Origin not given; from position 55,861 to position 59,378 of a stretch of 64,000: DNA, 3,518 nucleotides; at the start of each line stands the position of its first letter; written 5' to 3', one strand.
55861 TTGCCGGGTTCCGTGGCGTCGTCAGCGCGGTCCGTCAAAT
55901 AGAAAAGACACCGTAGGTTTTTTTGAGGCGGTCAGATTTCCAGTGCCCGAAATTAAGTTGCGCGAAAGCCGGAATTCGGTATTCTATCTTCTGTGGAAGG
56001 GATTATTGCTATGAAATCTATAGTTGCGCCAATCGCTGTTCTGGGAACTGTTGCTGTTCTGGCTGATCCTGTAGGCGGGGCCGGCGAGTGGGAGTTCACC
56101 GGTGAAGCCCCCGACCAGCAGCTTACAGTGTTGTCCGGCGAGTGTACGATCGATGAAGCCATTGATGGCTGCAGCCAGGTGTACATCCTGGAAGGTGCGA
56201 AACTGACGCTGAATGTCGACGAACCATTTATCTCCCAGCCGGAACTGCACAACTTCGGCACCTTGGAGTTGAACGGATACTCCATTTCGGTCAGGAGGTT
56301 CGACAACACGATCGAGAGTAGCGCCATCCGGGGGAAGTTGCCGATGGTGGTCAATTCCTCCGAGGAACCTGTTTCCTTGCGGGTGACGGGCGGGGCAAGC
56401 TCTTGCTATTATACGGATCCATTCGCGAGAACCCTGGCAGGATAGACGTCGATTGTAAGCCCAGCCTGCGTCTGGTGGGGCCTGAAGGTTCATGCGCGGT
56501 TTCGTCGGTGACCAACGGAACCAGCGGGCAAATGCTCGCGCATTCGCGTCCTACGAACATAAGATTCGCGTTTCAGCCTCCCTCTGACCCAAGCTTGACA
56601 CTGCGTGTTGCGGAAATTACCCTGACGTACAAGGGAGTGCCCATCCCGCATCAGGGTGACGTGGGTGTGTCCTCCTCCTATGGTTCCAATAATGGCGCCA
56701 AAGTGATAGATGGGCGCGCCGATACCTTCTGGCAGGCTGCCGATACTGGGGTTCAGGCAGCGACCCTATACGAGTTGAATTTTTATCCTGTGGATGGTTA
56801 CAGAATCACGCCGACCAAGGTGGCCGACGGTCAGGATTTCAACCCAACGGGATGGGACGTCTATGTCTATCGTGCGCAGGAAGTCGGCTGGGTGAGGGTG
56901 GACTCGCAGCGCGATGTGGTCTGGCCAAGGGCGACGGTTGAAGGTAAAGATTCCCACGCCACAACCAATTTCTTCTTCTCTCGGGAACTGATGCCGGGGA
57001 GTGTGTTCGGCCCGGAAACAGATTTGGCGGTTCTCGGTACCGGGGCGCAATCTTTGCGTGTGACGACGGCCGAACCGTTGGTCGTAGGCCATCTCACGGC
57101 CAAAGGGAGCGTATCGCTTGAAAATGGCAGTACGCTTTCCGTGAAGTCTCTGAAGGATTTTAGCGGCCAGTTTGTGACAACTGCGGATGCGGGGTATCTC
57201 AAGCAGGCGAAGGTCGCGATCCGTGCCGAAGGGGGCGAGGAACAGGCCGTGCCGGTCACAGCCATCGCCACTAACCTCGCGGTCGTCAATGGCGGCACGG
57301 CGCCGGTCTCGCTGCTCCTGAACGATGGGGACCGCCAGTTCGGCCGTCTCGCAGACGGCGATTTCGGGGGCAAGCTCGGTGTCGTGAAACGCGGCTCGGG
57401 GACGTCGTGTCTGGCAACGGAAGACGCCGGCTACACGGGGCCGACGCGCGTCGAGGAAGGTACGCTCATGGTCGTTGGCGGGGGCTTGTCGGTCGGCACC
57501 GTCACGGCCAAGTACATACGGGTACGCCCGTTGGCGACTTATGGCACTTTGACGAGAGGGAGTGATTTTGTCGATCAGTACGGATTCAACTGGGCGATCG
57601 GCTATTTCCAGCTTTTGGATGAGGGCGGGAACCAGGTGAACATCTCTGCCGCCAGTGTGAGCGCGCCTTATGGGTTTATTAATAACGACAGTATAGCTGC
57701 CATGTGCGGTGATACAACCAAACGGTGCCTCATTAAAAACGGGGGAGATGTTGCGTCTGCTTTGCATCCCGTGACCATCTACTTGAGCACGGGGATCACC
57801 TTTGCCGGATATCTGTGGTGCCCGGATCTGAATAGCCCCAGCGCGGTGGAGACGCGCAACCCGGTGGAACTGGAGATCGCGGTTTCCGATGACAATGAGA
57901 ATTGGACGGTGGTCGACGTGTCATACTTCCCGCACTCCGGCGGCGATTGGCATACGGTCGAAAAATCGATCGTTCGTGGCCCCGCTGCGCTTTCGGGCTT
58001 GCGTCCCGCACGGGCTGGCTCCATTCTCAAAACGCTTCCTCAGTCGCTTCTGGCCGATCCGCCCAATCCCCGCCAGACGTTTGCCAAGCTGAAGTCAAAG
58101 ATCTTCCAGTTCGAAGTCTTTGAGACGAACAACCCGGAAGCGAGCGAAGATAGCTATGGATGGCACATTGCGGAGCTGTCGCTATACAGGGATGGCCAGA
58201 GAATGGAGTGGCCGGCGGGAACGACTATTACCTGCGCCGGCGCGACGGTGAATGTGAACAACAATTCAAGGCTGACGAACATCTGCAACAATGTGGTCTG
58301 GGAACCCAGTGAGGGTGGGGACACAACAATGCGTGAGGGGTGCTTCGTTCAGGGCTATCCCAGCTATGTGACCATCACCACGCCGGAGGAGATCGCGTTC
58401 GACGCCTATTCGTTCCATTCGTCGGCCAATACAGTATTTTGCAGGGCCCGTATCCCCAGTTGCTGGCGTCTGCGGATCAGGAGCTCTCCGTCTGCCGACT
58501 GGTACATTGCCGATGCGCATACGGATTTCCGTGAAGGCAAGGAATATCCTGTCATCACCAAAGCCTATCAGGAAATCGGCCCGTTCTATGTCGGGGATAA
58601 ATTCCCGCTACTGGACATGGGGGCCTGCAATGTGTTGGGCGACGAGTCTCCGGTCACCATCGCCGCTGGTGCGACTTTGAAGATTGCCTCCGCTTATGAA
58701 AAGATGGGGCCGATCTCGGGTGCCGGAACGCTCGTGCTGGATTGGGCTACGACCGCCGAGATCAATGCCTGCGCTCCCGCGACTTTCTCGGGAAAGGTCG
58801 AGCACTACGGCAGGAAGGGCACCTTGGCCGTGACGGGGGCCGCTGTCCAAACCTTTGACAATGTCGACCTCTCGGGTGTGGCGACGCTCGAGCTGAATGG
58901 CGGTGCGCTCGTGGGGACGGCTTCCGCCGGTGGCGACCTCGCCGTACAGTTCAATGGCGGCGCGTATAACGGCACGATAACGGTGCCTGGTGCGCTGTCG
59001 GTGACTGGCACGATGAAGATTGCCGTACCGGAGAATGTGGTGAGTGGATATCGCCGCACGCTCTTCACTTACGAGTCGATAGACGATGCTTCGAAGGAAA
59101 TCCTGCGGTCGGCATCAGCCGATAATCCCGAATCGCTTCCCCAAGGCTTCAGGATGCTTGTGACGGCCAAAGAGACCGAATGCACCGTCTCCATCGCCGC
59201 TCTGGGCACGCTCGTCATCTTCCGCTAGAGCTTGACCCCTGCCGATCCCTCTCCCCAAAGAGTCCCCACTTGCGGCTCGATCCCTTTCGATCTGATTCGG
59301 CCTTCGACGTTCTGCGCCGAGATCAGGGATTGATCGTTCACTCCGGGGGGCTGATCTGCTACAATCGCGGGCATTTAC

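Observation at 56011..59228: Second frameshifted giant surface protein (discoidin plus PATR); three PATR giants in 64 kb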

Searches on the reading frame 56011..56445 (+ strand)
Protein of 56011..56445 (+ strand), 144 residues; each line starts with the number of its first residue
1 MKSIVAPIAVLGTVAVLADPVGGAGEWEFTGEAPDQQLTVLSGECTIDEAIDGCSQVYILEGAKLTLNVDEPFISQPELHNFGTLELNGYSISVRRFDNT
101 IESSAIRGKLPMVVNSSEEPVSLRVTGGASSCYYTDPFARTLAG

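Call 5: search_protein_families(library=pfam, proteins=[window:56011-56445:+], max_evalue=0.01)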
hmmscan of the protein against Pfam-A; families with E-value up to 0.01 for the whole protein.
window:56011-56445:+ (144 aa): 0 families

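Call 15: list_cluster_members(proteins=[P0001, window:56011-56442:+, window:56532-59225:+])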
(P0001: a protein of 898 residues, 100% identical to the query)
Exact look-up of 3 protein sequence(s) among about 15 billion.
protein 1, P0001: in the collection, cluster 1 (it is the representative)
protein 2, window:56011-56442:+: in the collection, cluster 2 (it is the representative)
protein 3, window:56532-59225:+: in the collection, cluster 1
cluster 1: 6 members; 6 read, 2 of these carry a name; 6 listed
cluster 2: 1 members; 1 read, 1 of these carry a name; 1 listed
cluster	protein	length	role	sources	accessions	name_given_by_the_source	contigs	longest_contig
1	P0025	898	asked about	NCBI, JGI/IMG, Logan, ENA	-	-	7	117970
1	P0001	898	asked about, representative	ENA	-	-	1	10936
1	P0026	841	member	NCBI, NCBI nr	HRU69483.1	MAG TPA: hypothetical protein P5111_00235 [Kiritimatiellia bacterium] | hypothetical protein [Kiritimatiellia bacterium]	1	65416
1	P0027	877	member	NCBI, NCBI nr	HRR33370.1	MAG TPA: hypothetical protein P5026_04685 [Kiritimatiellia bacterium] | hypothetical protein [Kiritimatiellia bacterium]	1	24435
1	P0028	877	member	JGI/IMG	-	-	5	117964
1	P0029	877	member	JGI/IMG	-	-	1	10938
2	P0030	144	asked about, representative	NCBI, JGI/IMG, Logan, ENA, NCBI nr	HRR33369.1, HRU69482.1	MAG TPA: hypothetical protein P5026_04680 [Kiritimatiellia bacterium] | hypothetical protein [Kiritimatiellia bacterium]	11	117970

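Call 16: find_encoding_contigs(protein=P0030, flank=3000, max_places=10)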
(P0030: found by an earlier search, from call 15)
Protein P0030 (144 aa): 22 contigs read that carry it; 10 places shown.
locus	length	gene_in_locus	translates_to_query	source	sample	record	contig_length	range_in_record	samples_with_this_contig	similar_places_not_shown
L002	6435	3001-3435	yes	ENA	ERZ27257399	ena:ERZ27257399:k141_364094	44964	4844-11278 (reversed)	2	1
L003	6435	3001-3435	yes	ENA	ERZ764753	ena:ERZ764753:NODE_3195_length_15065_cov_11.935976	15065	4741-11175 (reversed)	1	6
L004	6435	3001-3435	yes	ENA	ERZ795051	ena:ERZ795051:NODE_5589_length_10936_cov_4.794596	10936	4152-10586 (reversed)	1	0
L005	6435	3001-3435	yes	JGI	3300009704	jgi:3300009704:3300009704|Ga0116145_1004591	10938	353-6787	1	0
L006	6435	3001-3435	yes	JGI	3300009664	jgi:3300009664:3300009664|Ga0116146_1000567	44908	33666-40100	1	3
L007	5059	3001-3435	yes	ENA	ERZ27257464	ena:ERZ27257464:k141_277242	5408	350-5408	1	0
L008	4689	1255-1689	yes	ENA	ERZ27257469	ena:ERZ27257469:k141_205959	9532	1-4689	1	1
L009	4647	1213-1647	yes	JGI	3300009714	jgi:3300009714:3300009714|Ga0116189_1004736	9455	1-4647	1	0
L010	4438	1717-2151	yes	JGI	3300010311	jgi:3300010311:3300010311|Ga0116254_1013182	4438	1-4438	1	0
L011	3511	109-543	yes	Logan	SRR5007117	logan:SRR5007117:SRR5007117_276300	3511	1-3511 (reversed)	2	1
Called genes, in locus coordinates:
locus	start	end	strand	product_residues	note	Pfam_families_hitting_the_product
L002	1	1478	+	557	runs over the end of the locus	-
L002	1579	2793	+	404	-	PF00375:SDF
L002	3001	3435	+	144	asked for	-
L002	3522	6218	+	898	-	-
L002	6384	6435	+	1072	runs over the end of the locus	PF00133:tRNA-synt_1, PF09334:tRNA-synt_1g (weak), PF08264:Anticodon_1, PF19302:DUF5915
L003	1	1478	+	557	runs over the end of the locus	-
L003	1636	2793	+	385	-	PF00375:SDF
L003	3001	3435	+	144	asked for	-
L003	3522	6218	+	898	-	-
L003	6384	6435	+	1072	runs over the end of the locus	PF00133:tRNA-synt_1, PF09334:tRNA-synt_1g (weak), PF08264:Anticodon_1, PF19302:DUF5915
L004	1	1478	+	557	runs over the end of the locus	-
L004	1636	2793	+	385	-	PF00375:SDF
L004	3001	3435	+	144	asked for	-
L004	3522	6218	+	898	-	-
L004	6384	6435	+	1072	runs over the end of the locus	PF00133:tRNA-synt_1, PF09334:tRNA-synt_1g (weak), PF08264:Anticodon_1, PF19302:DUF5915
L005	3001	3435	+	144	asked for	-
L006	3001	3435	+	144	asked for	-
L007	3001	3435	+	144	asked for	-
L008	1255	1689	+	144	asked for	-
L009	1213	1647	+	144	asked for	-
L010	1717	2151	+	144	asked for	-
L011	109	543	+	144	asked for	-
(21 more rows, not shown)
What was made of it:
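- Both ORFs are called as genes in every assembly (call 16).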

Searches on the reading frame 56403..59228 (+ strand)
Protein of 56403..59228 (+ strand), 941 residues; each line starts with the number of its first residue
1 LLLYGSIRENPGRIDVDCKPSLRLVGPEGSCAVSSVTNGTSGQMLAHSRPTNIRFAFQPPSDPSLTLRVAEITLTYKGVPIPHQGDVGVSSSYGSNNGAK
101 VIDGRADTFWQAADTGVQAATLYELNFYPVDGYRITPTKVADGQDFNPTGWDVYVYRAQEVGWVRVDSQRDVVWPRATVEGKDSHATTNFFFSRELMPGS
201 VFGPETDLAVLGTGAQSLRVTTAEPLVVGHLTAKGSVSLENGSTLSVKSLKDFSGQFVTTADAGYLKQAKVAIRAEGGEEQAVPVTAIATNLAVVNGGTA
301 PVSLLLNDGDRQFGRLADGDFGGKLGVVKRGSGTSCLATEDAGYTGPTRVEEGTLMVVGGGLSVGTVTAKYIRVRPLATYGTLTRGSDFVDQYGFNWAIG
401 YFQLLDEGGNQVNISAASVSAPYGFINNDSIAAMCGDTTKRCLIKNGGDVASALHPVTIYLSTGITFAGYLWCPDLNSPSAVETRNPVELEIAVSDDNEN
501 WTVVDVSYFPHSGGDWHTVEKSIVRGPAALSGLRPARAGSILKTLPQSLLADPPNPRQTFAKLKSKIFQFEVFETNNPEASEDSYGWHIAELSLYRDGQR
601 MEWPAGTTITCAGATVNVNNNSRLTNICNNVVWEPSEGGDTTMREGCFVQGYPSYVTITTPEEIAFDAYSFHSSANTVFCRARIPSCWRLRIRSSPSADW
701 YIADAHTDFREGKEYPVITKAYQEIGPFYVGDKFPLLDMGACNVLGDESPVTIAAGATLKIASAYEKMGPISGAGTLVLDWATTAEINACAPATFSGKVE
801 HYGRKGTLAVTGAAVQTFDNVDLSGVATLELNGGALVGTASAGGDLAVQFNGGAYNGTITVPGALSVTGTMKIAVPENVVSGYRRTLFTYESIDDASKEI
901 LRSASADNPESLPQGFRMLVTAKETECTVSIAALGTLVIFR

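Call 5: search_protein_families(library=pfam, proteins=[window:56403-59228:+], max_evalue=0.01)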
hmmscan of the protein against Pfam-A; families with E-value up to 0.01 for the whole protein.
window:56403-59228:+ (941 aa): 2 families
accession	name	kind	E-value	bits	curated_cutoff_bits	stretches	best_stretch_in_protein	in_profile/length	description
PF12951.13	PATR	-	2.4e-05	24.7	27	1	328-355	2-28/30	Passenger-associated-transport-repeat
PF00754.31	F5_F8_type_C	-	0.0003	21.4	28.2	0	89-168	4-82/127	F5/8 type C domain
